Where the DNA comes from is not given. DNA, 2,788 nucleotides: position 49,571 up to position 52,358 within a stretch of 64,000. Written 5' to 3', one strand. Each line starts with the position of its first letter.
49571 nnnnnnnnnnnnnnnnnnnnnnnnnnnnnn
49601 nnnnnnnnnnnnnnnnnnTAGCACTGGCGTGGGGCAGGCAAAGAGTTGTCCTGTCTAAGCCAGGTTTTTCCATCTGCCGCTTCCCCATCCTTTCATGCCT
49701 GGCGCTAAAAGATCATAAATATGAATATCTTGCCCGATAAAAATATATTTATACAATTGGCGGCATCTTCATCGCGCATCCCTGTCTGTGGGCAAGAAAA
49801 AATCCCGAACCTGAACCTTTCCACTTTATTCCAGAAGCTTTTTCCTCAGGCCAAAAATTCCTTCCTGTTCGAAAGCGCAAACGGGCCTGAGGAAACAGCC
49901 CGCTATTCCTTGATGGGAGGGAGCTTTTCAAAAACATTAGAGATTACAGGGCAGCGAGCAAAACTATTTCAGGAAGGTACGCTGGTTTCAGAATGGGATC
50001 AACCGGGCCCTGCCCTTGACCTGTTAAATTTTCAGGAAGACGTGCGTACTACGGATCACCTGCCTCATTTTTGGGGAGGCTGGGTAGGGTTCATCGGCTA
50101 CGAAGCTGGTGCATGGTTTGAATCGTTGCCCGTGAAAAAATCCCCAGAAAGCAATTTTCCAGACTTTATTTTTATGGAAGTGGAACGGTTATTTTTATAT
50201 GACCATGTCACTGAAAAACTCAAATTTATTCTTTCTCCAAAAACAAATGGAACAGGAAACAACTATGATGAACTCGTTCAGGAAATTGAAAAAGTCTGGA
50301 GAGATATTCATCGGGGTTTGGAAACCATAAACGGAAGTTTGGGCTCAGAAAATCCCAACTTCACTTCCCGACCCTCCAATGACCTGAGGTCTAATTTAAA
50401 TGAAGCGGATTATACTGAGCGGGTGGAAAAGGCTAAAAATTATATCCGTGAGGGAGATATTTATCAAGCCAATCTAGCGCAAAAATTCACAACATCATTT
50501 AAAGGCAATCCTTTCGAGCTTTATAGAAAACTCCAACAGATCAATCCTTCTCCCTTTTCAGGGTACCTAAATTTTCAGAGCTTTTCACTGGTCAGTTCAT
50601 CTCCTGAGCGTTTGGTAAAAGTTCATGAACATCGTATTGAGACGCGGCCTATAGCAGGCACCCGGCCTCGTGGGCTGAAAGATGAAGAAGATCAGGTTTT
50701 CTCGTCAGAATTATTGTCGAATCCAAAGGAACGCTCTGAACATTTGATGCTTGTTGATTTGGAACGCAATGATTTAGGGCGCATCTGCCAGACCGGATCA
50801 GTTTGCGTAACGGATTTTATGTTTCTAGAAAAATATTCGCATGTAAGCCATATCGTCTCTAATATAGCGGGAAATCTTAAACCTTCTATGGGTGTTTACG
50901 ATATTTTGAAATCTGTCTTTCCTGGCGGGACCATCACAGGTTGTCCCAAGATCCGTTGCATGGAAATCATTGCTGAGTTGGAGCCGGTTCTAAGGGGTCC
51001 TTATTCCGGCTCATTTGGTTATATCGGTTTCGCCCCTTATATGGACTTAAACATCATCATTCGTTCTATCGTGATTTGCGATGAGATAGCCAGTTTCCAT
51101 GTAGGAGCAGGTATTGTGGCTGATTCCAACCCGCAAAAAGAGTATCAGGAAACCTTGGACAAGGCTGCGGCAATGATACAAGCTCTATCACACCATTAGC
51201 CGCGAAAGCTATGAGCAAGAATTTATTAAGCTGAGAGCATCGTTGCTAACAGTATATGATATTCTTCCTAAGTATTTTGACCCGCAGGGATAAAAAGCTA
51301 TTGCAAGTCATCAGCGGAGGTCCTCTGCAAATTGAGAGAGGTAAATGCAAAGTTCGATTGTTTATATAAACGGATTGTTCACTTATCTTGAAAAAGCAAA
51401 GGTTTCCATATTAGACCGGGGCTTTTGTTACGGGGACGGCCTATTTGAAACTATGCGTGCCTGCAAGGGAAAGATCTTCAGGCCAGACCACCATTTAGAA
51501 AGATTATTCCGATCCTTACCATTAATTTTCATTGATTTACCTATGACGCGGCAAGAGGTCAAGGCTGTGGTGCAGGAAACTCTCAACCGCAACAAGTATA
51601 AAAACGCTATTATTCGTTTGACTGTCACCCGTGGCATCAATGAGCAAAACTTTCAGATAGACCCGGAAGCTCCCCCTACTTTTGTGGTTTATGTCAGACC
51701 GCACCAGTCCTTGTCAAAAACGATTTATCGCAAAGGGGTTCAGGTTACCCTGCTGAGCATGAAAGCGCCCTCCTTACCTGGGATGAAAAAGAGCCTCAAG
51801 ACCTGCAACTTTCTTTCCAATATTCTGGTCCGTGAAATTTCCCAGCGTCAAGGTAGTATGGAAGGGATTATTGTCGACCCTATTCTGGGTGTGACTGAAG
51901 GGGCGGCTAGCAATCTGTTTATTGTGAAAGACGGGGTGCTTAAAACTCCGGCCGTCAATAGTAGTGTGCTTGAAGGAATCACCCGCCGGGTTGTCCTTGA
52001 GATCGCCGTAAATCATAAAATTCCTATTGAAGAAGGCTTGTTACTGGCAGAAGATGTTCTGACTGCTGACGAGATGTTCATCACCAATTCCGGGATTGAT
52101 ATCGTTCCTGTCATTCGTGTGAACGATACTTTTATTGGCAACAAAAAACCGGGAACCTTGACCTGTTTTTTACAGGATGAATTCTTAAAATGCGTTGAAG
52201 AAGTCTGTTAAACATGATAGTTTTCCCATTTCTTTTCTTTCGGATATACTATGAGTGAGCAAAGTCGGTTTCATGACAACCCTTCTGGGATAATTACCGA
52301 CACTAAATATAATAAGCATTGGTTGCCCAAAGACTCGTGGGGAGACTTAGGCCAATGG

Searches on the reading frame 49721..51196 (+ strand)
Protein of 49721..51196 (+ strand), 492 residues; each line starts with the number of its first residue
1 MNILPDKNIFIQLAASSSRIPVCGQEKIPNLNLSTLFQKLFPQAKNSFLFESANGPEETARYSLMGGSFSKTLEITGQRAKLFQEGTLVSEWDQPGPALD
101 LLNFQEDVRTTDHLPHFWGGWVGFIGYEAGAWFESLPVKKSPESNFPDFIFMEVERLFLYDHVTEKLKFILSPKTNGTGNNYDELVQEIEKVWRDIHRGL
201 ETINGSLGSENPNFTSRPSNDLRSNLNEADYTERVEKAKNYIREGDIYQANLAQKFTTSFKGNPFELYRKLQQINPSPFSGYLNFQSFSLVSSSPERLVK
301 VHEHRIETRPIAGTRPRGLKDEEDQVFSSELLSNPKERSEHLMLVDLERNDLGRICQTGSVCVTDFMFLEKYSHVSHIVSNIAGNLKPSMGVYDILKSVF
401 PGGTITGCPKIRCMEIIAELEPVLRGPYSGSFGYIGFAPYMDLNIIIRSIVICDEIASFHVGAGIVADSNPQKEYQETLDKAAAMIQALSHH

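Call 46: search_protein_families(library=pfam, proteins=[window:49721-51196:+], max_evalue=0.00001)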
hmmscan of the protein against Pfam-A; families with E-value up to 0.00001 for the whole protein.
window:49721-51196:+ (492 aa): 2 families
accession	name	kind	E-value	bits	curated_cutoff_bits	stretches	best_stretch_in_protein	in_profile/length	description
PF00425.24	Chorismate_bind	-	2.3e-91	306.3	27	1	228-481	2-257/257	chorismate binding enzyme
PF04715.19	Anth_synt_I_N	-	3.1e-20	73.3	23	1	32-167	4-138/140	Anthranilate synthase component I, N terminal region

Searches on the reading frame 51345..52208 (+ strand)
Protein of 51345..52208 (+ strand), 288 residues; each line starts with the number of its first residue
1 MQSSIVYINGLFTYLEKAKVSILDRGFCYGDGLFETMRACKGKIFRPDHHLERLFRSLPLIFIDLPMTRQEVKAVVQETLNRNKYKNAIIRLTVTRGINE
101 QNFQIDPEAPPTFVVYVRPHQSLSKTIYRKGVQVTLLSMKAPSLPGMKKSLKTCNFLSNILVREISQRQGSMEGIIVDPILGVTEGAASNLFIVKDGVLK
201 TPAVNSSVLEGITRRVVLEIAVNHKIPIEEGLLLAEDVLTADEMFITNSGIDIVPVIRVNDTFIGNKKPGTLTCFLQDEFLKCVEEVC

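Call 46: search_protein_families(library=pfam, proteins=[window:51345-52208:+], max_evalue=0.00001)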
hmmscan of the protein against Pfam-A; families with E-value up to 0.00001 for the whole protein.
window:51345-52208:+ (288 aa): 1 family
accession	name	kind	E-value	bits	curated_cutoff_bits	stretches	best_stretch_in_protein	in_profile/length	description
PF01063.24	Aminotran_4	-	3.6e-52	177.9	28.5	1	32-258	1-222/223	Amino-transferase class IV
